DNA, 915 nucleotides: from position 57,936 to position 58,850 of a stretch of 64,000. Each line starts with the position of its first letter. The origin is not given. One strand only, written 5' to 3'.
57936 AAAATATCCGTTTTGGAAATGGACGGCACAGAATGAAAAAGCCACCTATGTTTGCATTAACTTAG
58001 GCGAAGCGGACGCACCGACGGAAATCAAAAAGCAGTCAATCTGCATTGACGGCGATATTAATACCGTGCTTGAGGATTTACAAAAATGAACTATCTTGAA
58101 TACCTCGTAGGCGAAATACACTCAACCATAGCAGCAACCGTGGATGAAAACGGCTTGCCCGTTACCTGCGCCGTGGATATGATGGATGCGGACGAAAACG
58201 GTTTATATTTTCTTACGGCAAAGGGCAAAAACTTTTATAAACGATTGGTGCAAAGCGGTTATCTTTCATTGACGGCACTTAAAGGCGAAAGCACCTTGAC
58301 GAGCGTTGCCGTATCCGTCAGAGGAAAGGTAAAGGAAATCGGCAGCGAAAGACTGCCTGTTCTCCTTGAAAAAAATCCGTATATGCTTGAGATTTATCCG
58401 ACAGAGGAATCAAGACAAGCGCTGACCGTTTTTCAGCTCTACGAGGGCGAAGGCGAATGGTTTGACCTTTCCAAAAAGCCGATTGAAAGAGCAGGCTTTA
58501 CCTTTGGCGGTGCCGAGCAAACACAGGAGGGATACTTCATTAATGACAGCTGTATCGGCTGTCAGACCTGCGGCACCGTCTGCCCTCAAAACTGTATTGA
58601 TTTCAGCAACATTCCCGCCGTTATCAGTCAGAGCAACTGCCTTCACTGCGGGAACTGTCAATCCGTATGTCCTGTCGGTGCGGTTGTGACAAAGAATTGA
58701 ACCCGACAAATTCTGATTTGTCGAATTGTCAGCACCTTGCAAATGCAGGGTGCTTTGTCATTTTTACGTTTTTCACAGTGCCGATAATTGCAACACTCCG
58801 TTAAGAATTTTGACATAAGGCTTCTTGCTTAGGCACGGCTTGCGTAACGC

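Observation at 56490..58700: Macrodomain / SirTM-type sirtuin operon lacking GcvH-L and LplA2 but translationally coupled to a flavin / 2x[4Fe-4S] protein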

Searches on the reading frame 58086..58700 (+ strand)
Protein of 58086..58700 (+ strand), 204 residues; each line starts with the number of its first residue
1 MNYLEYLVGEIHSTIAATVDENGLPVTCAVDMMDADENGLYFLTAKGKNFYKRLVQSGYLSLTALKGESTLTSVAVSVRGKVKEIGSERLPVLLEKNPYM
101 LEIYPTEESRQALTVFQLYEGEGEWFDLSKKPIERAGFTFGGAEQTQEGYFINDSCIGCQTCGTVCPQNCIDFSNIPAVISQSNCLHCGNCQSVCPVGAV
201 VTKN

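Call 3: search_protein_families(library=pfam, proteins=[window:58086-58700:+], max_evalue=0.01)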
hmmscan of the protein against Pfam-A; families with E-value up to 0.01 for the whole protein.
window:58086-58700:+ (204 aa): 14 families
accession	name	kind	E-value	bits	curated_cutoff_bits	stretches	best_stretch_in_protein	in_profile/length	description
PF00037.32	Fer4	-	4.2e-11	42.6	21.1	2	179-200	2-23/24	4Fe-4S binding domain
PF12838.12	Fer4_7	-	3.2e-09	37.6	27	1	155-199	1-52/52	4Fe-4S dicluster domain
PF14697.11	Fer4_21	-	6.8e-09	36.2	35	2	151-172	36-58/59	4Fe-4S dicluster domain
PF12797.12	Fer4_2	-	1.8e-08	34.3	24.5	2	179-197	4-22/22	4Fe-4S binding domain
PF13237.11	Fer4_10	-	7.6e-08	32.6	25.5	1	152-196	5-53/53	4Fe-4S dicluster domain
PF13187.11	Fer4_9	-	4.2e-07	30.3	27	1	156-199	2-51/52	4Fe-4S dicluster domain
PF13183.11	Fer4_8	-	7.3e-07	30.1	27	1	183-198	3-18/68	4Fe-4S dicluster domain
PF12837.12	Fer4_6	-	1e-06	28.8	25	1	178-199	2-23/24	4Fe-4S binding domain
PF13534.11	Fer4_17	-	1.8e-06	28.8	22.2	1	143-169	34-59/61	4Fe-4S dicluster domain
PF01243.27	PNPOx_N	-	2.4e-06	28.3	28.1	1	12-90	13-81/120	Pyridoxamine 5'-phosphate oxidase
PF25160.1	LdpA_Fe-S-bd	-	9.2e-05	22.6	27.6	1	160-201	7-44/49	LdpA Fe-S cluster-binding domain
PF12800.12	Fer4_4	-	0.00043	20.9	24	1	183-198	2-17/17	4Fe-4S binding domain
PF13484.11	Fer4_16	-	0.00049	21.3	30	0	184-202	1-19/66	4Fe-4S double cluster binding domain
PF12798.12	Fer4_3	-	0.0062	17.7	27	1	185-199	1-15/15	4Fe-4S binding domain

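Call 4: search_protein_families(library=ncbifam, proteins=[window:58086-58700:+], max_evalue=0.01)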
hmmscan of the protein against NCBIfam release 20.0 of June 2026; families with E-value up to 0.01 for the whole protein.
window:58086-58700:+ (204 aa): 63 families (the best 25 are shown)
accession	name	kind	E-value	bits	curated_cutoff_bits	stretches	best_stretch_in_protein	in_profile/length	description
NF058577.1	FdxA_fam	equivalog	7.3e-12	45.3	65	1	150-199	3-52/52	4Fe-4S ferredoxin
NF038196.1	ferrodoxin_EFR1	subfamily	7.5e-12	45.8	75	1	141-203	171-232/242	EFR1 family ferrodoxin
TIGR04105.1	FeFe_hydrog_B1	subfamily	3.4e-09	35.9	450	1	147-202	104-161/462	monomeric [FeFe] hydrogenase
NF040864.1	HgcB_ferredoxin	equivalog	5.1e-09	35.9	99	1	152-201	12-62/93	mercury methylation ferredoxin HgcB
NF043069.1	T4HPD_activ_SAM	equivalog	6.9e-08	32.2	425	1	146-199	43-96/299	trans-4-hydroxy-L-proline dehydratase activase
NF040770.1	hetero_SS_HdrA2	exception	7.1e-08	31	1100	1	151-203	574-626/777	CoB-CoM heterodisulfide reductase HdrA2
TIGR02700.1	flavo_MJ0208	hypoth_equivalog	1e-07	31.5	251.35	1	147-201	140-195/234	dihydromethanopterin reductase (acceptor)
TIGR03294.1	FrhG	equivalog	2.3e-07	30.8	245.5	1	153-197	172-217/228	coenzyme F420 hydrogenase subunit gamma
NF040684.1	PorD_Arch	equivalog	3.6e-07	30.2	120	1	145-201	23-80/85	pyruvate synthase subunit PorD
NF043039.1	HgcAB_like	equivalog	4.5e-07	29.8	285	1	151-200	297-349/350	HgcAB-like fusion protein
TIGR02179.1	PorD_KorD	subfamily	5.4e-07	29.6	60.05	1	151-201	22-73/78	2-oxoacid:acceptor oxidoreductase, delta subunit, pyruvate/2-ketoisovalerate family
TIGR01971.1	NuoI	subfamily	5.4e-07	29.2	113.05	1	153-202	41-100/121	NADH-quinone oxidoreductase, chain I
NF005506.0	PRK07118.1-5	equivalog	7.3e-07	28.9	388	1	152-197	214-259/279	Fe-S cluster domain-containing protein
NF005505.0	PRK07118.1-4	equivalog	1.1e-06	28.3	378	1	153-200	215-262/265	Fe-S cluster domain-containing protein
NF045874.1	Vhu_polyferre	exception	1.2e-06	27.6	600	1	147-201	121-175/381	F420-non-reducing hydrogenase associated-polyferredoxin VhuB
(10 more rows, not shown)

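Call 7: search_solved_structures(query=window:58086-58700:+, max_evalue=0.01, show_alignments=2)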
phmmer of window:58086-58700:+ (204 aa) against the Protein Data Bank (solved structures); distinct sequences matched with E-value up to 0.01: 92 (the best 60 are shown).
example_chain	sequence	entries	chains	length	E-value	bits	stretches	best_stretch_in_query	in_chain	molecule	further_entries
5t5i_F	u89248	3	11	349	4.3e-14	56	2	153-200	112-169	Tungsten formylmethanofuran dehydrogenase subunit fwdF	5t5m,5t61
9sw6_H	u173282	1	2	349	6.3e-14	55.4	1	153-201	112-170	Tungsten formylmethanofuran dehydrogenase, subunit F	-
2hhz_A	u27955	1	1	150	2.2e-13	53.6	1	9-130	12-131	Pyridoxamine 5'-phosphate oxidase-related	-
9sw6_G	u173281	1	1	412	2.6e-12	50.2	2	152-200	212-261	Polyferredoxin protein MvhB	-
1dur_A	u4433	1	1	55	1.8e-10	44.1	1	150-199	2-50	2[4FE-4S] FERREDOXIN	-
9sfi_O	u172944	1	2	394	1.9e-10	44.1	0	145-200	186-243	Ferredoxin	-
9g03_E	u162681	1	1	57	1.5e-09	41.2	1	150-202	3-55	Ferredoxin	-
1clf_A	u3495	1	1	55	2e-09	40.8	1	150-201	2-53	FERREDOXIN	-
1fdn_A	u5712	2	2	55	1.2e-07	34.9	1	150-201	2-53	FERREDOXIN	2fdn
1fca_A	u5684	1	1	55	8e-07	32.2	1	150-201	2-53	FERREDOXIN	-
5c4i_B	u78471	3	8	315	1.2e-06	31.7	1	144-201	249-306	Oxalate oxidoreductase subunit delta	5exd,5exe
9n5u_B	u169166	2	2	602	3.2e-06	30.3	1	151-200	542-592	NfnB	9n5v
8a6t_B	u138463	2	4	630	3.3e-06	30.2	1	142-200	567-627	Electron bifurcating hydrogenase subunit HydB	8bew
1bqx_A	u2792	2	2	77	5.2e-06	29.6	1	150-201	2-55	PROTEIN (FERREDOXIN) | FERREDOXIN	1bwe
1bc6_A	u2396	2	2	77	7.7e-06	29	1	150-201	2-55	7-FE FERREDOXIN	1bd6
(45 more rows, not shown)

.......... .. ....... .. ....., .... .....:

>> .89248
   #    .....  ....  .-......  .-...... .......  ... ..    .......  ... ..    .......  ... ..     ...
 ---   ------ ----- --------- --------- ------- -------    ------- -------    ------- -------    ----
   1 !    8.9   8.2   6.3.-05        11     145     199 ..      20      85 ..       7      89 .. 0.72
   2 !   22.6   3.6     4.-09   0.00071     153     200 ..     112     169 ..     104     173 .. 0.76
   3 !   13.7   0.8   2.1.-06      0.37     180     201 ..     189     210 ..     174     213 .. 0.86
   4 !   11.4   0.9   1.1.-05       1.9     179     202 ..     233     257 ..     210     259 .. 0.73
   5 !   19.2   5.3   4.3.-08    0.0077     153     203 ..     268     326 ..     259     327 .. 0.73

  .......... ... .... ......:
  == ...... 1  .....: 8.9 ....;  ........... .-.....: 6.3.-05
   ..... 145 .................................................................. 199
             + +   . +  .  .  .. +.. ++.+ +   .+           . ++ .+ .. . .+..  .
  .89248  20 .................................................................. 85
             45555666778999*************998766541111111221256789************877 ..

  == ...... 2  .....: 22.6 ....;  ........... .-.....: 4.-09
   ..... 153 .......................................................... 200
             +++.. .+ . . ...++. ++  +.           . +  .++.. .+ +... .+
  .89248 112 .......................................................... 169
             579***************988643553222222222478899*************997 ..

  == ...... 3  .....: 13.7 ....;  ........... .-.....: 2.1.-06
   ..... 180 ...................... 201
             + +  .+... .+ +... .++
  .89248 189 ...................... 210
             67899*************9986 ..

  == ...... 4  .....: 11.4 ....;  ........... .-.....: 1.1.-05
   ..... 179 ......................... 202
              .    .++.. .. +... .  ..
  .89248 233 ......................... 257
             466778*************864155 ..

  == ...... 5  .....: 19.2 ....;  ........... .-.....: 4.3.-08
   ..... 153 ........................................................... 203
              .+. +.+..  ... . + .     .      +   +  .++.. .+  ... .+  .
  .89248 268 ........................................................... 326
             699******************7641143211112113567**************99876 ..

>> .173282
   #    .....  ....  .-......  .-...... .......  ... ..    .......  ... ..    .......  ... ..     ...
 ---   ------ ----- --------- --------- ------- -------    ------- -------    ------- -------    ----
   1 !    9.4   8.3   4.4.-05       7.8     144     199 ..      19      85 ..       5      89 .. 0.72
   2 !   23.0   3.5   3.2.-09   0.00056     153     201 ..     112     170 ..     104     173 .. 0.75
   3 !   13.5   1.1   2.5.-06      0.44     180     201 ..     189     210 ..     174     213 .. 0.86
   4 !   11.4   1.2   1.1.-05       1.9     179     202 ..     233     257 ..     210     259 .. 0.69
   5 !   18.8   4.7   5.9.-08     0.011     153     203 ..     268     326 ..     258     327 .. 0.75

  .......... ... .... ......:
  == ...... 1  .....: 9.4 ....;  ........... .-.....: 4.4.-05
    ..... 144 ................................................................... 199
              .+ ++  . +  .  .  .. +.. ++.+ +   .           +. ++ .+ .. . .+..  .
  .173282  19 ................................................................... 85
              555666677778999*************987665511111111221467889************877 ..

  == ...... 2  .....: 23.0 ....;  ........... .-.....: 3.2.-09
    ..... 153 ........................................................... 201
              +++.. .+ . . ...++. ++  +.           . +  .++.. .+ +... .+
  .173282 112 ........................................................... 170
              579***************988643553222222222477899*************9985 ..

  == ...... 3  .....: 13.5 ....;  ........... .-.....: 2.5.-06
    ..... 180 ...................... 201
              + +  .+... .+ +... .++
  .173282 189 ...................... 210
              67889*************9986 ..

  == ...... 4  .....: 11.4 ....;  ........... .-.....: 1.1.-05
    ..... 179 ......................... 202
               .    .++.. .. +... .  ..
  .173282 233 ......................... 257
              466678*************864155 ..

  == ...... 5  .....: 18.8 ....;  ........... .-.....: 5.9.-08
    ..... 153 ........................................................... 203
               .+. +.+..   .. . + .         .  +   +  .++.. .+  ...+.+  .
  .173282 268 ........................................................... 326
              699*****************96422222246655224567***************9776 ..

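Call 16: find_homologous_proteins(query=window:58086-58697:+, max_evalue=0.00001)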
Query window:58086-58697:+ (204 aa): 5262 proteins with E <= 0.00001 among 5753 candidates; the best 120 are listed.
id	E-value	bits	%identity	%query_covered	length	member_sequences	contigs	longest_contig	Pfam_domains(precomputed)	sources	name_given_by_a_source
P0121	4.6e-132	456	98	100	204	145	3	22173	PF14697.12,PF01243.28,PF12797.13,PF12837.13,PF00037.33,PF12838.13,PF13534.12,PF13237.12,PF13183.12,PF13187.12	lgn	-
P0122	4.7e-118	410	87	100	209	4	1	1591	PF14697.12,PF01243.28,PF12797.13,PF12837.13,PF00037.33,PF12838.13,PF13534.12,PF13237.12,PF13183.12,PF13187.12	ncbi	-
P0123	1.6e-107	376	79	100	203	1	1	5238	PF14697.12,PF01243.28,PF12797.13,PF12837.13,PF00037.33,PF12838.13,PF13534.12,PF13237.12,PF13183.12,PF13187.12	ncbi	-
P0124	4.4e-101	355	75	98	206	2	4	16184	PF14697.12,PF01243.28,PF12797.13,PF12837.13,PF00037.33,PF13484.12,PF12838.13,PF13534.12,PF13237.12,PF13183.12,PF13187.12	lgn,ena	-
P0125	7.8e-101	354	74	98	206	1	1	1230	PF14697.12,PF01243.28,PF12797.13,PF12837.13,PF00037.33,PF13484.12,PF12838.13,PF13534.12,PF13237.12,PF13183.12,PF13187.12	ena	-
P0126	2.1e-100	353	75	98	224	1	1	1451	PF14697.12,PF01243.28,PF12797.13,PF12837.13,PF00037.33,PF13484.12,PF12838.13,PF13534.12,PF13237.12,PF13183.12,PF13187.12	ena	-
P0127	5.3e-100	351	73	100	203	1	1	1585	PF14697.12,PF01243.28,PF12797.13,PF00037.33,PF13484.12,PF12838.13,PF13534.12,PF25160.2,PF13237.12,PF13183.12,PF13187.12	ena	-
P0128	7.2e-100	351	75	97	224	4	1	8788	PF14697.12,PF12837.13,PF13484.12,PF12838.13,PF13534.12,PF01243.28,PF12797.13,PF00037.33,PF25160.2,PF13237.12,PF13183.12,PF13187.12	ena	-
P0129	9.3e-100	350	74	97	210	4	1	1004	PF14697.12,PF12837.13,PF13484.12,PF12838.13,PF13534.12,PF01243.28,PF12797.13,PF00037.33,PF25160.2,PF13237.12,PF13183.12,PF13187.12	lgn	-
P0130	1.7e-99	350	74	98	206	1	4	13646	PF14697.12,PF01243.28,PF12797.13,PF12837.13,PF00037.33,PF13484.12,PF12838.13,PF13534.12,PF13237.12,PF13183.12,PF13187.12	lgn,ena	-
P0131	2.5e-99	349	72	100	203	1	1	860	PF14697.12,PF12837.13,PF13484.12,PF12838.13,PF13534.12,PF01243.28,PF12797.13,PF00037.33,PF25160.2,PF13237.12,PF13183.12,PF13187.12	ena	-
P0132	2.5e-99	349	74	98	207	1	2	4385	PF14697.12,PF01243.28,PF12797.13,PF12837.13,PF00037.33,PF13484.12,PF12838.13,PF13534.12,PF13237.12,PF13183.12,PF13187.12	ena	-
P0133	2.6e-99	349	74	98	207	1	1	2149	PF14697.12,PF01243.28,PF12797.13,PF12837.13,PF00037.33,PF13484.12,PF12838.13,PF13534.12,PF13237.12,PF13183.12,PF13187.12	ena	-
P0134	3.1e-99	349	74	98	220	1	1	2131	PF14697.12,PF01243.28,PF12797.13,PF12837.13,PF00037.33,PF13484.12,PF12838.13,PF13534.12,PF13237.12,PF13183.12,PF13187.12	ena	-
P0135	3.3e-99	349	72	99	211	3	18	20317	PF14697.12,PF01243.28,PF12797.13,PF00037.33,PF13484.12,PF12838.13,PF13534.12,PF13237.12,PF13183.12,PF13187.12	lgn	-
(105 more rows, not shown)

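Call 24: find_related_loci(query=A2, collection=metagenome_contigs, flank=5000)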
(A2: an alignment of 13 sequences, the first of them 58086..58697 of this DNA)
Query A2 (204 aa) in metagenome_contigs; peptide patterns used: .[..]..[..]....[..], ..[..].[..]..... (x = any residue, [..] = any of these).
600 stretches matched a pattern (row limit reached: there are more); 579 encode a relative of the query (tblastn E <= 1e-3); the best 80 are kept; 80 distinct loci.
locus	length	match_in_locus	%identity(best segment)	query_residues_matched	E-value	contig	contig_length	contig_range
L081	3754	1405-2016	89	1-204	3e-130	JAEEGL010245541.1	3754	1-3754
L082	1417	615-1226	87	1-204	6e-135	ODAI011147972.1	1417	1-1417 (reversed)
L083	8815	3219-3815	74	2-200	5e-104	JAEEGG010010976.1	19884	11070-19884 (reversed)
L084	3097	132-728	73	2-200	1e-104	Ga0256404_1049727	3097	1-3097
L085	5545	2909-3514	69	2-203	3e-100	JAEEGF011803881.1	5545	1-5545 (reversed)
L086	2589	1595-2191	69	2-200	6e-102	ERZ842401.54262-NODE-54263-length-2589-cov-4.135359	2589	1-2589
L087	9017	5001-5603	69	3-203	2e-98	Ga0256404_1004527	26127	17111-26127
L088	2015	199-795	67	2-200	7e-103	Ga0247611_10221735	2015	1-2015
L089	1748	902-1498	68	2-200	1e-103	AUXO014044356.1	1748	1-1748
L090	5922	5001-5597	68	2-200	3e-97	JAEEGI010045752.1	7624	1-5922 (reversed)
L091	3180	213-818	67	2-203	9e-99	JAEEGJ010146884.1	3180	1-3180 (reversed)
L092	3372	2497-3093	68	2-200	3e-98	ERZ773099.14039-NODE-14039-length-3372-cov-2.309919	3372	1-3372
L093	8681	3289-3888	66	1-200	3e-96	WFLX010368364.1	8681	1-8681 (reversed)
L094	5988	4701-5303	68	2-203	2e-96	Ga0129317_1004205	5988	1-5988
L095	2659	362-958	69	2-200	9e-99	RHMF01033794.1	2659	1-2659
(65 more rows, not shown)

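Call 36: search_protein_families(library=padloc, proteins=[window:58086-58700:+], max_evalue=0.01)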
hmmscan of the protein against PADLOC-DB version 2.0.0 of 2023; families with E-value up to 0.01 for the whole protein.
window:58086-58700:+ (204 aa): 1 family
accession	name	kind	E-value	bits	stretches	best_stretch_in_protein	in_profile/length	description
PDLC02510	BrxP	-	0.0062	12.8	1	155-200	463-507/779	BrxP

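Call 60: predict_structure(alignment_id=A3)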
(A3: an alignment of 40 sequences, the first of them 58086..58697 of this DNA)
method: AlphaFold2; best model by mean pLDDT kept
length: 204 residues; sequences in the alignment: 40
mean_pLDDT: 86.6   pTM: 0.66
mean pLDDT of the five models: 86.6, 85.8, 82.8, 74.3, 67.3
residues with pLDDT >= 90: 94; 70-90: 96; 50-70: 14; < 50: 0
segments of 3 or more residues with pLDDT < 50: none
pLDDT, mean of each block of 10 residues (from residue 1): 80 81 85 89 89 92 84 85 93 89 89 93 81 71 74 95 90 93 85 94 84
secondary structure, 60 per line:
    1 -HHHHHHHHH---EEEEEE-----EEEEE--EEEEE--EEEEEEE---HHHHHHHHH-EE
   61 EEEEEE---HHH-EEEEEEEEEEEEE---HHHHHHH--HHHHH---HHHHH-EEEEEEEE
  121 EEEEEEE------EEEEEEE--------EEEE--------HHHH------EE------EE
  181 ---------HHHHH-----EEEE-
elements in order: H2-10 E14-19 E25-29 E32-36 E39-45 H49-57 E59-66 E74-86 H90-96 H99-103 H107-111 E113-127 E134-140 E149-152 H161-164 H190-194 E200-203

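Call 63: fold_search(model_id=the predicted structure, library=pdb)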
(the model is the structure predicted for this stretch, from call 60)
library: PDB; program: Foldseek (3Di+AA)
matches with E <= 10: 608; with E <= 0.001: 138
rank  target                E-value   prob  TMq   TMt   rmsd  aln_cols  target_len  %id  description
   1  2hhz                  2.6e-10  1.00  0.52  0.73   3.7       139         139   26  Crystal structure of a pyridoxamine 5'-phosphate oxidase-related protein (ssuidraft_2804) from streptococcus suis 89/159 (released 2006-08-15)
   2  2i51_B                2.4e-08  1.00  0.46  0.49   6.9       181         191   12  CRYSTAL STRUCTURE OF a pyridoxamine 5'-phosphate oxidase-related, FMN binding protein (NPUN_F5749) FROM NOSTOC PUNCTIF (released 2006-09-05)
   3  1dnl                  3.7e-08  1.00  0.47  0.48   7.7       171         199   18  X-RAY STRUCTURE OF ESCHERICHIA COLI PYRIDOXINE 5'-PHOSPHATE OXIDASE COMPLEXED WITH FMN AT 1.8 ANGSTROM RESOLUTION (released 2000-01-05)
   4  2i02_A                4.1e-08  1.00  0.55  0.77   3.0       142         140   15  CRYSTAL STRUCTURE OF a pyridoxamine 5'-phosphate oxidase-like family protein (NPUN_R6570) FROM NOSTOC PUNCTIFORME PCC  (released 2006-08-29)
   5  1t9m_A                5.3e-08  1.00  0.46  0.46   8.5       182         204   19  X-ray crystal structure of phzG from pseudomonas aeruginosa (released 2004-11-02)
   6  1jnw                  5.9e-08  1.00  0.50  0.48   7.8       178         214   17  Active Site Structure of E. coli pyridoxine 5'-phosphate Oxidase (released 2001-08-01)
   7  8qyt                  5.9e-08  1.00  0.49  0.48   8.2       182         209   17  Human Pyridoxine-5'-phosphate oxidase in complex with PLP (released 2024-02-07)
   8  8qyw                  6.3e-08  1.00  0.45  0.44   8.1       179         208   18  Human Pyridoxine-5'-phosphate oxidase mutant R225H (released 2024-02-07)
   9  2i02_B                7.1e-08  1.00  0.54  0.76   3.0       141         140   14  CRYSTAL STRUCTURE OF a pyridoxamine 5'-phosphate oxidase-like family protein (NPUN_R6570) FROM NOSTOC PUNCTIFORME PCC  (released 2006-08-29)
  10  2i51_A                1.2e-07  1.00  0.46  0.48   7.2       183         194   11  CRYSTAL STRUCTURE OF a pyridoxamine 5'-phosphate oxidase-related, FMN binding protein (NPUN_F5749) FROM NOSTOC PUNCTIF (released 2006-09-05)
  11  1ty9_A                1.2e-07  1.00  0.51  0.52   8.3       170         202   16  X-RAY CRYSTAL STRUCTURE OF PHZG FROM PSEUDOMONAS FLUORESCENS (released 2004-11-23)
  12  6ylz                  1.2e-07  1.00  0.40  0.39  11.8       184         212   15  X-ray structure of the K72I,Y129F,R133L, H199A quadruple mutant of PNP-oxidase from E. coli (released 2021-04-14)
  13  6vna_A                1.3e-07  1.00  0.53  0.70   3.0       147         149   16  Pden_1323 (released 2021-02-03)
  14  6vna_B                1.4e-07  1.00  0.51  0.67   3.3       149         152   15  Pden_1323 (released 2021-02-03)
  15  6ymh_BBB              1.6e-07  1.00  0.51  0.52   4.2       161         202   19  X-ray structure of the K72I, Y129F, R133L, H199A quadruple mutant of PNP-oxidase from E. coli in complex with PLP (released 2021-04-28)
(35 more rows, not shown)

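Call 83: search_protein_representatives(protein=window:58086-58697:+)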
Query: 204 residues. Proteins with E-value up to 0.001 (for the whole library): 2238; up to 1e-10: 593; up to 1e-30: 96. The best 150 are listed.
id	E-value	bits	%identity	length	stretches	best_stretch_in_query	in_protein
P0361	1.2e-80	286.3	60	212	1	2-201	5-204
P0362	9.6e-71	254.0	58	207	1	2-200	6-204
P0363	4.1e-66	238.9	69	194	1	27-176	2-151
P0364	2.3e-54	200.5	51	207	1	2-201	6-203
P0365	3.1e-54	200.1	52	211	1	4-196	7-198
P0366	9.2e-53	195.3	51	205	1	4-200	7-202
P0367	1.2e-50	188.4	46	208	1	2-203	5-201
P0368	1.2e-50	188.4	57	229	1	4-159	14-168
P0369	1.3e-50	188.3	61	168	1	68-200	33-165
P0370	2.8e-50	187.2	51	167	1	42-200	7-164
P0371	8.6e-50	185.6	57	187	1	2-142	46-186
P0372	1.1e-49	185.3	48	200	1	3-200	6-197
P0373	7.5e-49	182.6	64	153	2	133-202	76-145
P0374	2.5e-48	180.8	56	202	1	4-152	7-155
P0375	3.9e-48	180.2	51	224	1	2-201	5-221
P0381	1.3e-45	172.0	48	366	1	3-203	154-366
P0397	2.1e-39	151.7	57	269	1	7-131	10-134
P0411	3.5e-37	144.5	61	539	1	4-119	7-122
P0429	4.9e-34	134.2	49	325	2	1-144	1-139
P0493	1.7e-27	112.9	45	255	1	3-169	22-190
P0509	2.5e-26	109.1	38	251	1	2-200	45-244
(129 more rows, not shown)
